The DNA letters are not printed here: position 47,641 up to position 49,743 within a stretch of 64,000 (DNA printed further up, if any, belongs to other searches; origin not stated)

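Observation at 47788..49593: IDH/IMDH-family dehydrogenase with an unexplained 255-aa C-terminal fusion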

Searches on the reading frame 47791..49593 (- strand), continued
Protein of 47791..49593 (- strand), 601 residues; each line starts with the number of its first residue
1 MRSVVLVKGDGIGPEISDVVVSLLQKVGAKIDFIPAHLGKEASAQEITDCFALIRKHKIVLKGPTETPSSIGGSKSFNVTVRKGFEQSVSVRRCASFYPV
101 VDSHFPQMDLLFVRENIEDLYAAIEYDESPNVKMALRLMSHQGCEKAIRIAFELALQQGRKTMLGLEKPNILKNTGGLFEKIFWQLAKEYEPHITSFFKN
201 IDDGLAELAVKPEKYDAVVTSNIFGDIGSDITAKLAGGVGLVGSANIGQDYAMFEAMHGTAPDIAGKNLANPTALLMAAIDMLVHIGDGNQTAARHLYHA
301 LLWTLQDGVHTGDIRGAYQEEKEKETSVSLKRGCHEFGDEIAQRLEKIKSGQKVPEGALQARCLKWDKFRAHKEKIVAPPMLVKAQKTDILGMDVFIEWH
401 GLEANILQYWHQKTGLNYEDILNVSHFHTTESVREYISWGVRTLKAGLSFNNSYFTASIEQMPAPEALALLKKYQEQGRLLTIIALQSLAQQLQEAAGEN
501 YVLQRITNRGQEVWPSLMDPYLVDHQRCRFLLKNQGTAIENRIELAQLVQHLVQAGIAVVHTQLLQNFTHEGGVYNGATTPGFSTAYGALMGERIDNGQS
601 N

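Call 32: fold_search(model_id=the predicted structure, library=pdb)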
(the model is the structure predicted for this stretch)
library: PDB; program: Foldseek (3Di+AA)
matches with E <= 10: 1408; with E <= 0.001: 383
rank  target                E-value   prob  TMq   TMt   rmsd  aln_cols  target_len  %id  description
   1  2d1c_A                1.8e-39  1.00  0.72  0.87   4.3       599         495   32  Crystal Structure Of TT0538 protein from Thermus thermophilus HB8 (released 2006-10-10)
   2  6lky_A                2.0e-30  1.00  0.53  0.92   2.0       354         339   37  Crystal structure of isocitrate dehydrogenase from Methylococcus capsulatus (released 2020-12-23)
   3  5gre_B                2.0e-29  1.00  0.52  0.93   2.0       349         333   31  Crystal structure of the alpha gamma heterodimer of human IDH3 in complex with Mg(2+), citrate and ADP (released 2017-02-15)
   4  6m3s_A                3.4e-29  1.00  0.52  0.93   1.8       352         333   37  Dimeric isocitrate dehydrogenase from Xanthomonas campestris pv. campestris 8004 (released 2021-03-10)
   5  5grf_B                4.5e-29  1.00  0.53  0.94   1.9       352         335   31  Crystal structure of the alpha gamma mutant (gamma-K151A) of human IDH3 in complex with Mg(2+), citrate and ADP (released 2017-02-15)
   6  6l57_B                6.1e-29  1.00  0.53  0.93   2.0       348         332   31  Crystal structure of the alpha gamma heterodimer of human IDH3 in complex with CIT , Mg and ATP binding at allosteric  (released 2020-04-29)
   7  6m3s_B                1.3e-28  1.00  0.52  0.92   1.9       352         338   37  Dimeric isocitrate dehydrogenase from Xanthomonas campestris pv. campestris 8004 (released 2021-03-10)
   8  5gri_B                1.4e-28  1.00  0.53  0.94   2.0       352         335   31  Crystal structure of the alpha gamma heterodimer of human IDH3 in complex with Mg(2+) and citrate (released 2017-02-15)
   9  6ltf                  1.5e-28  1.00  0.49  0.85   3.2       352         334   37  Dimeric isocitrate dehydrogenase from Xanthomonas campestris pv. campestris 8004 (released 2021-02-10)
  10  6l59_B                3.2e-28  1.00  0.52  0.93   2.0       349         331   31  Crystal structure of the alpha gamma heterodimer of human IDH3 in complex with CIT, Mg and ATP binding at allosteric s (released 2020-04-29)
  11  5grh_B                5.1e-28  1.00  0.53  0.93   1.9       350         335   31  Crystal structure of the alpha gamma heterodimer of human IDH3 in complex with Mg(2+) (released 2017-02-15)
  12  8gru_A                1.3e-27  1.00  0.52  0.93   2.2       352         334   32  Crystal structure of a constitutively active mutant of the alpha beta heterodimer of human IDH3 in complex with ICT, N (released 2022-11-30)
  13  6l59_A                1.5e-27  1.00  0.50  0.90   2.5       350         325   32  Crystal structure of the alpha gamma heterodimer of human IDH3 in complex with CIT, Mg and ATP binding at allosteric s (released 2020-04-29)
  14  6kdf_B                2.1e-27  1.00  0.51  0.89   2.7       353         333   31  Crystal structure of the alpha beta heterodimer of human IDH3 in APO form. (released 2019-09-25)
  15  8grb_A                2.3e-27  1.00  0.50  0.87   2.9       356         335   31  Crystal structure of a constitutively active mutant of the alpha beta heterodimer of human IDH3 (released 2022-12-07)
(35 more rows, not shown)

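Call 48: find_encoding_contigs(protein=P0003, flank=7000, max_places=3)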
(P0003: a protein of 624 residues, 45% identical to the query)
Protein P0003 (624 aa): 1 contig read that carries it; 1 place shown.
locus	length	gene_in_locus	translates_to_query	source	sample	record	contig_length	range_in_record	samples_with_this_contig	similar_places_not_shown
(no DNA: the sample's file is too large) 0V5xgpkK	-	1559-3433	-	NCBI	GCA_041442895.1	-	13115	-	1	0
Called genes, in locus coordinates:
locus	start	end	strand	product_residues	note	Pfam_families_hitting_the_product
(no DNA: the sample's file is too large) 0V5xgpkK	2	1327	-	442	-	?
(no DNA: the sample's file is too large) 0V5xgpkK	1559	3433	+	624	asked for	PF00180:Iso_dh, PF18324:Isocitrate_DH_C_bact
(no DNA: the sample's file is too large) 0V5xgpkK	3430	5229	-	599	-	PF00890:FAD_binding_2, PF01134:GIDA (faint), PF01266:DAO (weak), PF03486:HI0933_like (faint), PF02910:Succ_DH_flav_C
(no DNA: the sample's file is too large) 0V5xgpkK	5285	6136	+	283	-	PF02749:QRPTase_N, PF01729:QRPTase_C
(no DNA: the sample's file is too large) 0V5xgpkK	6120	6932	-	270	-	PF07963:N_methyl (faint)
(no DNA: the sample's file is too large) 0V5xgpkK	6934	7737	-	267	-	PF07963:N_methyl (weak)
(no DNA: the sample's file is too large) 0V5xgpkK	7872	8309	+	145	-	PF01475:FUR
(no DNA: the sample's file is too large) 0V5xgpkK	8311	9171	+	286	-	PF13444:Acetyltransf_5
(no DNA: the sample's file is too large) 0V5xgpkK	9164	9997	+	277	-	PF01553:Acyltransferase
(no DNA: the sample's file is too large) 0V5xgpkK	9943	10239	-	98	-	-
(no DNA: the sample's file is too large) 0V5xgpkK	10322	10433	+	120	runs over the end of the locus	PF06429:Flg_bbr_C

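Call 59: search_protein_families(library=pfam, proteins=[P0002, P0003, P0035, P0058, P0073, P0025], max_evalue=0.1)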
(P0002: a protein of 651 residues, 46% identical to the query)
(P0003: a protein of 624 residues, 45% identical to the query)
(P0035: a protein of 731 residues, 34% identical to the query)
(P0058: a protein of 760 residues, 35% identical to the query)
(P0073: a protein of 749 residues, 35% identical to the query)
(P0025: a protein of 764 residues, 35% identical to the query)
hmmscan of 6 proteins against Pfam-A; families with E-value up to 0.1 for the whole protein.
P0002 (651 aa): 2 families
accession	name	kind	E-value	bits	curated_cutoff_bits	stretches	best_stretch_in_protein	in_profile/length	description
PF00180.25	Iso_dh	-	1.1e-68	232.4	27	1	13-338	1-342/348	Isocitrate/isopropylmalate dehydrogenase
PF18324.6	Isocitrate_DH_C_bact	-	1.3e-11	45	25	1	533-623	16-99/110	Bacterial isocitrate dehydrogenase, C-terminal domain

P0003 (624 aa): 2 families
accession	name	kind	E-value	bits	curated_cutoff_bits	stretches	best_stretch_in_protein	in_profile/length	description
PF00180.25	Iso_dh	-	3.5e-64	217.7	27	1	30-301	55-336/348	Isocitrate/isopropylmalate dehydrogenase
PF18324.6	Isocitrate_DH_C_bact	-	2.4e-12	47.3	25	1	506-597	16-100/110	Bacterial isocitrate dehydrogenase, C-terminal domain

P0035 (731 aa): 4 families
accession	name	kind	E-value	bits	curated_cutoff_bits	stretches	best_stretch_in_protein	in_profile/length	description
PF00180.25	Iso_dh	-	1e-58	199.7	27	1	112-389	56-337/348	Isocitrate/isopropylmalate dehydrogenase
PF18324.6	Isocitrate_DH_C_bact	-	0.0099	16.4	25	1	631-676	29-75/110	Bacterial isocitrate dehydrogenase, C-terminal domain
PF08299.17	Bac_DnaA_C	-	0.04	14.4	31.5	1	515-576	4-65/69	Bacterial dnaA protein helix-turn-helix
PF05960.17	DUF885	-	0.067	13.2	32.4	0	67-152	244-327/532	Bacterial protein of unknown function (DUF885)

P0058 (760 aa): 1 family
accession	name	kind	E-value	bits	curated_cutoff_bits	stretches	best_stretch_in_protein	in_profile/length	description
PF00180.25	Iso_dh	-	6.6e-62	210.2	27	1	101-418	31-348/348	Isocitrate/isopropylmalate dehydrogenase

P0073 (749 aa): 3 families
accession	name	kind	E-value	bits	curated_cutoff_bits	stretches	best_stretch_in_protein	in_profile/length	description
PF00180.25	Iso_dh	-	2.3e-62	211.7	27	1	113-411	43-337/348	Isocitrate/isopropylmalate dehydrogenase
PF16494.10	Na_Ca_ex_C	-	0.0019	19.1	25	1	383-445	32-93/137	C-terminal extension of sodium/calcium exchanger domain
PF18324.6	Isocitrate_DH_C_bact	-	0.0088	16.6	25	1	643-705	28-89/110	Bacterial isocitrate dehydrogenase, C-terminal domain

P0025 (764 aa): 3 families
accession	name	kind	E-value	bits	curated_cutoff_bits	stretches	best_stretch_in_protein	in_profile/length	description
PF00180.25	Iso_dh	-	5.5e-65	220.3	27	2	114-420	43-345/348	Isocitrate/isopropylmalate dehydrogenase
PF18324.6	Isocitrate_DH_C_bact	-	0.012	16.2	25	0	643-706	28-90/110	Bacterial isocitrate dehydrogenase, C-terminal domain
PF16494.10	Na_Ca_ex_C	-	0.014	16.3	25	1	386-446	34-93/137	C-terminal extension of sodium/calcium exchanger domain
